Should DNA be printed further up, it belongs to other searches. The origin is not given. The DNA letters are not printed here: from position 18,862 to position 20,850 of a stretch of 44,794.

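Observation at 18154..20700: Deaminase-type polymorphic toxin with SUKH immunity, no recognisable delivery domain, and an extra Zn-ribbon gene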

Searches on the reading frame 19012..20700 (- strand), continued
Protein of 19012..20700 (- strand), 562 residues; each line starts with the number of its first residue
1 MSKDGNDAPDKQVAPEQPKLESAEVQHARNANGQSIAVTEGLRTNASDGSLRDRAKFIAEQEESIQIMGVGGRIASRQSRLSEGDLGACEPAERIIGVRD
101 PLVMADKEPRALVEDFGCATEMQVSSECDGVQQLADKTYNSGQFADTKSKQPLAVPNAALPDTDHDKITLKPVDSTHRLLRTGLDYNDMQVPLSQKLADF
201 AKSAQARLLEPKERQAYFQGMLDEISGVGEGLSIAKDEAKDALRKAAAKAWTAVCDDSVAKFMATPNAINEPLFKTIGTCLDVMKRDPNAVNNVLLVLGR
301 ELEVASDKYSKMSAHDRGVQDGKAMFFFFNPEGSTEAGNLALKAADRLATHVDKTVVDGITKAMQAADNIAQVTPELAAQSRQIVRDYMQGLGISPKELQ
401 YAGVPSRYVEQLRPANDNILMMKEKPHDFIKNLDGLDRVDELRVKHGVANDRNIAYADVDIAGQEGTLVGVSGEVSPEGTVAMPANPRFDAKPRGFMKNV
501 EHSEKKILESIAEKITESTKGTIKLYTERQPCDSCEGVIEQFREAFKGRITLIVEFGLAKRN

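Call 32: predict_structure(alignment_id=A1)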
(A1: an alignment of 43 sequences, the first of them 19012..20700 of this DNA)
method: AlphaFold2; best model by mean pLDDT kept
length: 562 residues; sequences in the alignment: 43
mean_pLDDT: 59.8   pTM: 0.29
mean pLDDT of the five models: 59.8, 57.4, 56.2, 54.6, 52.5
residues with pLDDT >= 90: 24; 70-90: 145; 50-70: 216; < 50: 177
segments of 3 or more residues with pLDDT < 50: 1-22, 44-52, 68-70, 87-110, 116-132, 137-187, 344-352, 412-432, 559-562
pLDDT, mean of each block of 10 residues (from residue 1): 33 38 49 53 46 51 50 55 50 34 40 47 39 46 30 30 31 35 43 64 63 69 70 72 65 66 59 58 66 67 71 77 66 50 47 59 68 67 71 62 61 38 33 68 87 89 87 85 84 55 86 86 89 85 88 75 38
secondary structure, 60 per line:
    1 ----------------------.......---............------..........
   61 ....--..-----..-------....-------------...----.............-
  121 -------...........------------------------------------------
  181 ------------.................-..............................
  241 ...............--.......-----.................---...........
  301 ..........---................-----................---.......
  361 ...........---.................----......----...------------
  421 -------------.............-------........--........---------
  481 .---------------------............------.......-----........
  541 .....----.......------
elements in order: H23-29 H33-44 H51-64 H83-86 H107-119 H128-138 H193-209 H211-255 H258-264 H270-286 H290-310 H314-329 H335-350 H354-371 H375-391 H396-401 H434-446 E454-461 E464-471 H503-514 E521-527 H533-545 E550-556

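Call 35: fold_search(model_id=the predicted structure, library=pdb)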
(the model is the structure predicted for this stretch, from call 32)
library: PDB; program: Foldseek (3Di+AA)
matches with E <= 10: 255; with E <= 0.001: 0
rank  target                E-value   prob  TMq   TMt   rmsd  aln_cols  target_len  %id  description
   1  5w45_A                5.9e-03  1.00  0.13  0.37   6.3       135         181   11  Crystal structure of APOBEC3H (released 2018-03-14)
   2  8fvi_A                1.0e-02  1.00  0.13  0.37   6.1       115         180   14  Human APOBEC3H bound to HIV-1 Vif in complex with CBF-beta, ELOB, ELOC, and CUL5 (released 2023-09-06)
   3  5w3v_D                1.1e-02  0.99  0.13  0.35   7.1       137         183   12  Crystal Structure of macaque APOBEC3H in complex with RNA (released 2017-10-25)
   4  7uxd_A                1.2e-02  1.00  0.14  0.38   5.5       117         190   13  Crystal structure of APOBEC3G Catalytic domain complex with ssDNA containing 2'-deoxy Zebularine. (released 2022-12-14)
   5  3vow_A                1.2e-02  1.00  0.13  0.34   5.9       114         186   16  Crystal Structure of the Human APOBEC3C having HIV-1 Vif-binding Interface (released 2012-10-03)
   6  5w3v_B                1.2e-02  0.99  0.13  0.35   7.2       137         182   12  Crystal Structure of macaque APOBEC3H in complex with RNA (released 2017-10-25)
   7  7uu5_A                1.5e-02  1.00  0.13  0.19   5.4       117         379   14  Crystal structure of APOBEC3G complex with 5'-Overhang dsRNA (released 2023-01-11)
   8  3v4k_A                1.5e-02  1.00  0.14  0.39   4.9       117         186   13  First-In-Class Small Molecule Inhibitors of the Single-strand DNA Cytosine Deaminase APOBEC3G (released 2012-01-25)
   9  3ir2_B                1.7e-02  1.00  0.14  0.39   4.9       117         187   13  Crystal structure of the APOBEC3G catalytic domain (released 2010-01-12)
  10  8cx2_A                1.7e-02  1.00  0.13  0.19   5.8       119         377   15  Cryo-EM structure of human APOBEC3G/HIV-1 Vif/CBFbeta/ELOB/ELOC dimeric complex in State 2 (released 2023-02-15)
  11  8fii_B                2.1e-02  1.00  0.13  0.38   6.4       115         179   15  Wild type APOBEC3A in complex with TT(FdZ)-hairpin inhibitor (crystal form 1) (released 2023-09-06)
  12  8cx1_A                2.1e-02  0.99  0.13  0.19   5.9       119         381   15  Cryo-EM structure of human APOBEC3G/HIV-1 Vif/CBFbeta/ELOB/ELOC dimeric complex in State 1 (released 2023-02-15)
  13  7uu3_B                2.4e-02  0.99  0.13  0.19   5.8       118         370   14  Crystal structure of APOBEC3G complex with 3'overhangs RNA-Complex (released 2023-01-11)
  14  9e93_A                2.5e-02  1.00  0.13  0.37   4.7       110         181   14  Structural Insights into HIV-1 Vif-Mediated Ubiquitination and Degradation of APOBEC3H (released 2026-03-11)
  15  3v4j_A                2.5e-02  1.00  0.14  0.39   4.8       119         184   14  First-In-Class Small Molecule Inhibitors of the Single-strand DNA Cytosine Deaminase APOBEC3G (released 2012-02-01)
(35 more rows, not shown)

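Call 53: search_protein_representatives(alignment_id=A1)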
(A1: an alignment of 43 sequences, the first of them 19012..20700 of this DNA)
Query: 43 sequences, 597 profile positions. Proteins with E-value up to 0.001 (for the whole library): 278; up to 1e-10: 179; up to 1e-30: 111. The best 150 are listed.
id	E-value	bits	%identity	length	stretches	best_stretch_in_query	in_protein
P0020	1.3e-215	734.3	-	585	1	2-587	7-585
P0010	2.9e-205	700.1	-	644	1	1-576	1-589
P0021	1.1e-193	661.9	-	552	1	1-558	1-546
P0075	1.2e-189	648.6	-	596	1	1-589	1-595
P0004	6.8e-184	629.5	-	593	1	4-564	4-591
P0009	1.7e-175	601.8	-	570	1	6-501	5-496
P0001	1.1e-166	572.7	-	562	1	3-491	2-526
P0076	1.8e-160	552.2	-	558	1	2-572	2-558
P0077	3.6e-156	538.0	-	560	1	32-589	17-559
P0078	1.7e-152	525.8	-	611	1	8-590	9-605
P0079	1.2e-150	519.7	-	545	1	64-589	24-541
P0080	1.5e-146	506.2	-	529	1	99-587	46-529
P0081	5.9e-142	491.0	-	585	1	1-590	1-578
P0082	8.2e-140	483.9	-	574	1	117-592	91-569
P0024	1.0e-139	483.6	-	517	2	1-335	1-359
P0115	5.9e-90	319.3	-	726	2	28-337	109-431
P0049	3.7e-85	303.4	-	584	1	1-565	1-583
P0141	4.7e-59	217.3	-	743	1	159-350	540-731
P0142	2.2e-57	211.7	-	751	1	132-500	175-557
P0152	1.2e-46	176.2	-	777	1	43-473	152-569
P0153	2.5e-46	175.2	-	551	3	24-103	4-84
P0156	1.9e-42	162.4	-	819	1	130-424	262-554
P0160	1.6e-38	149.4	-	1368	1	162-330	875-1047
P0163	1.2e-36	143.3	-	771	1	143-414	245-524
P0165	1.4e-35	139.7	-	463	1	144-347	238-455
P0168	7.6e-33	130.7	-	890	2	5-264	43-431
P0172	7.8e-31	124.1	-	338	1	1-115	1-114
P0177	1.3e-27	113.4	-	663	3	1-111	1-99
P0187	3.8e-23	98.7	-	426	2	9-129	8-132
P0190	3.5e-22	95.5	-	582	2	1-116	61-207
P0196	2.3e-19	86.2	-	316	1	3-214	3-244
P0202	1.5e-17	80.2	-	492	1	1-116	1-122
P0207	4.0e-16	75.5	-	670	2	1-130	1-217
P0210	6.9e-15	71.4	-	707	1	161-312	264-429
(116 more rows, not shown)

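Call 54: search_protein_families(library=pfam, proteins=[P0160, P0141, P0156, P0163, P0152, P0142, P0168, P0115, P0210, P0165], max_evalue=0.01)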
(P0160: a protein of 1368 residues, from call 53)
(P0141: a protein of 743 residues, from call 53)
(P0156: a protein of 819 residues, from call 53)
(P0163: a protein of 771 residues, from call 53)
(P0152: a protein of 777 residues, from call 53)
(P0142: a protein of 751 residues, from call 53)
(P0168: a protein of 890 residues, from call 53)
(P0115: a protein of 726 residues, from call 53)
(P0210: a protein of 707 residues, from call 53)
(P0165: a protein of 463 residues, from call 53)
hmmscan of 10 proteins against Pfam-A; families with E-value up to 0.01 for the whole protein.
P0160 (1368 aa): 0 families

P0141 (743 aa): 1 family
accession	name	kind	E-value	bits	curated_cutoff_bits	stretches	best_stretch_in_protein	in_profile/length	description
PF22548.2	AEP-TOTE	-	0.00014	22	27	1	79-153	85-155/230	TOTE conflict system, Archaeo-Eukaryotic Primase domain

P0156 (819 aa): 0 families

P0163 (771 aa): 0 families

P0152 (777 aa): 0 families

P0142 (751 aa): 0 families

P0168 (890 aa): 0 families

P0115 (726 aa): 0 families

P0210 (707 aa): 1 family
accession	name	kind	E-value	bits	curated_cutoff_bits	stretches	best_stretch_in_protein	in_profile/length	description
PF14424.12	Toxin-deaminase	-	3e-12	47.3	29.6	1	620-676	80-135/146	The BURPS668_1122 family of deaminases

P0165 (463 aa): 0 families

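Call 59: search_protein_families(library=pfam, alignment_id=A4, max_evalue=0.001)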
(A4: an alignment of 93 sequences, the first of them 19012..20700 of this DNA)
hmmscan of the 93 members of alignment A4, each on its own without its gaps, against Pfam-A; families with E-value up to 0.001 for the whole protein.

A. member 1, window:19012-20700:- (562 aa): 2 families
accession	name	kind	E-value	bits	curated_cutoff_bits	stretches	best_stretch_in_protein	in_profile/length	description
PF14424.12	Toxin-deaminase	-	4.8e-14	53.2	29.6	1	501-547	88-136/146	The BURPS668_1122 family of deaminases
PF14440.12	XOO_2897-deam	-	6.7e-05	23.4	27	1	500-545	28-75/101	Xanthomonas XOO_2897-like deaminase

B. families by the number of members that match (of 93 scanned): 7 families
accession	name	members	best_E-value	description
PF03412.21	Peptidase_C39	6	0.00011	Peptidase C39 family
PF21111.3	CDI_toxin_EC869_like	5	1.1e-10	CDI toxin restriction endonuclease-like domain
PF12385.14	Peptidase_C70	4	0.00021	Papain-like cysteine protease AvrRpt2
PF22014.2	DUF6932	3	5e-25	Family of unknown function (DUF6932)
PF14424.12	Toxin-deaminase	2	3.3e-14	The BURPS668_1122 family of deaminases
PF14440.12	XOO_2897-deam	1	6.7e-05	Xanthomonas XOO_2897-like deaminase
PF07394.17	DUF1501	1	0.00035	Protein of unknown function (DUF1501)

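Call 60: search_dna_similar(query=window:19012-20700:-, collection=plasmids, mode=protein, max_evalue=0.001, max_rows=15)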
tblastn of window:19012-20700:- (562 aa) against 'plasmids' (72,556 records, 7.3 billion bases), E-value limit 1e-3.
Records with a match: 8; places in all: 8; records where one place covers at least 80% of the query: 0.
Best place of each record, by identity: <60% 8.
By first word of the organism name: Ralstonia 5; Paraburkholderia 1; Bacillus 1; Klebsiella 1.
By predicted mobility (MOB-suite, as given by PLSDB): non-mobilizable 5; mobilizable 2; conjugative 1.
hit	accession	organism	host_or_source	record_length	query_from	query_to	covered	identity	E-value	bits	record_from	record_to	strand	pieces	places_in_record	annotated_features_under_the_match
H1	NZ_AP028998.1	Paraburkholderia sp. 22B1P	-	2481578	389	554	30%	28.8%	7e-6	57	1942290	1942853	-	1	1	none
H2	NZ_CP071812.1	Bacillus mycoides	cell culture,soil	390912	436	547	20%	31.8%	6e-5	54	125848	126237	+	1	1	deaminase domain-containing protein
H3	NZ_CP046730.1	Ralstonia syzygii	tobacco,cell culture,leaf veins ...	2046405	453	548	17%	35.1%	4e-4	51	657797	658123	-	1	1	none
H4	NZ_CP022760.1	Ralstonia solanacearum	Solanum tuberosum,single cell,Potato ...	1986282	453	548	17%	34.2%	7e-4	50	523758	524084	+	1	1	none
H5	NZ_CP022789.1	Ralstonia solanacearum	Solanum tuberosum,single cell,Potato ...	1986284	453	548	17%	34.2%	7e-4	50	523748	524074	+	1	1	none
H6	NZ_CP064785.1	Klebsiella sp. BDA134-6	rice,cell culture,plant tissue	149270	453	548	17%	33.0%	6e-5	54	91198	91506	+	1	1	DUF637 domain-containing protein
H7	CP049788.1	Ralstonia solanacearum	whole organism,isolated from the ...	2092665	485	546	11%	40.6%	4e-5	54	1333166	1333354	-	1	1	filamentous hemagglutinin N-terminal domain-containing protein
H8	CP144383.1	Ralstonia solanacearum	tobacco,whole organism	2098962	485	546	11%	40.6%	4e-5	54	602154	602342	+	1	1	fhaB: hemagglutinin repeat-containing protein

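Call 61: search_dna_similar(query=window:19012-20700:-, collection=phages, mode=protein, max_evalue=0.001, max_rows=15)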
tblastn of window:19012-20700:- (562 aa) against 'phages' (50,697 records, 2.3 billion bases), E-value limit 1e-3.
No match.

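Call 62: get_annotated_region(hit=H6, flank=3000)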
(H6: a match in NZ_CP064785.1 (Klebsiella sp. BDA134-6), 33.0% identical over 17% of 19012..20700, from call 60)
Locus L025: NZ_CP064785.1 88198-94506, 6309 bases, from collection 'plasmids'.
description: Klebsiella sp. BDA134-6 plasmid pBDA134-6, complete sequence
organism: Klebsiella sp. BDA134-6 (NCBI taxid 2787706)
taxonomy: Bacteria; Pseudomonadota; Gammaproteobacteria; Enterobacterales; Enterobacteriaceae; Klebsiella; Klebsiella sp. BDA134-6
host: -; source: rice,cell culture,plant tissue; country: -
typing (MOB-suite, as given by PLSDB): conjugative; replicon IncFII,rep_cluster_2078,rep_cluster_2183; relaxase MOBF; mating-pair formation MPF_F
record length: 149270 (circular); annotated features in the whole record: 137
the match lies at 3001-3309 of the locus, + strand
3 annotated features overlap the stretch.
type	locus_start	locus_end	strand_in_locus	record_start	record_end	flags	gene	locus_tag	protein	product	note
CDS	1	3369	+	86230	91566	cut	-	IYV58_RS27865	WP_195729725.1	DUF637 domain-containing protein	-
CDS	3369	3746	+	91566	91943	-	-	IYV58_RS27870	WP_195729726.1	hypothetical protein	-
CDS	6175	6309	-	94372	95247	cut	repA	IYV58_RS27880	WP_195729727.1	incFII family plasmid replication initiator RepA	GO:0006276 - plasmid maintenance [Evidence IEA]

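Call 63: get_annotated_region(hit=H2, flank=3000)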
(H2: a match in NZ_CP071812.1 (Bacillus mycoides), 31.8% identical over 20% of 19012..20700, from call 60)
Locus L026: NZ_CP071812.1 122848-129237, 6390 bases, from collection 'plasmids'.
description: Bacillus mycoides strain JAS15/1 plasmid pl391, complete sequence
organism: Bacillus mycoides (NCBI taxid 1405)
taxonomy: Bacteria; Bacillota; Bacilli; Bacillales; Bacillaceae; Bacillus; Bacillus mycoides
host: -; source: cell culture,soil; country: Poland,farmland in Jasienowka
typing (MOB-suite, as given by PLSDB): mobilizable; replicon rep_cluster_164; relaxase MOBP
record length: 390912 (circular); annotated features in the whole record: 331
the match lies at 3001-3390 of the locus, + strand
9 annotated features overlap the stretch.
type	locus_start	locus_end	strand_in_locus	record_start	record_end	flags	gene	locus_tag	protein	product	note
CDS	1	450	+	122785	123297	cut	-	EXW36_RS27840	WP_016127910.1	hypothetical protein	-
CDS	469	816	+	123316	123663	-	-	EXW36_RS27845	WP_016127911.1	hypothetical protein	-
CDS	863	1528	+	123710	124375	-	-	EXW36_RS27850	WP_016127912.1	hypothetical protein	-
CDS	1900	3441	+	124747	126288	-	-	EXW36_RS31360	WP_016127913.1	deaminase domain-containing protein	-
CDS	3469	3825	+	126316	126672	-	-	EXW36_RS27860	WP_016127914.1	Imm3 family immunity protein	-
CDS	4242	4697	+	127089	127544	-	-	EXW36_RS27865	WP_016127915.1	AHH domain-containing protein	-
CDS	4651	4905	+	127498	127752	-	-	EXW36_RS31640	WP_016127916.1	CdiA family toxin C-terminal domain-containing protein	-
CDS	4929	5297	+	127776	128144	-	-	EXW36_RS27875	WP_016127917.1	hypothetical protein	-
CDS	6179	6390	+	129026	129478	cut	-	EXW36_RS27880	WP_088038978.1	SUKH-3 domain-containing protein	-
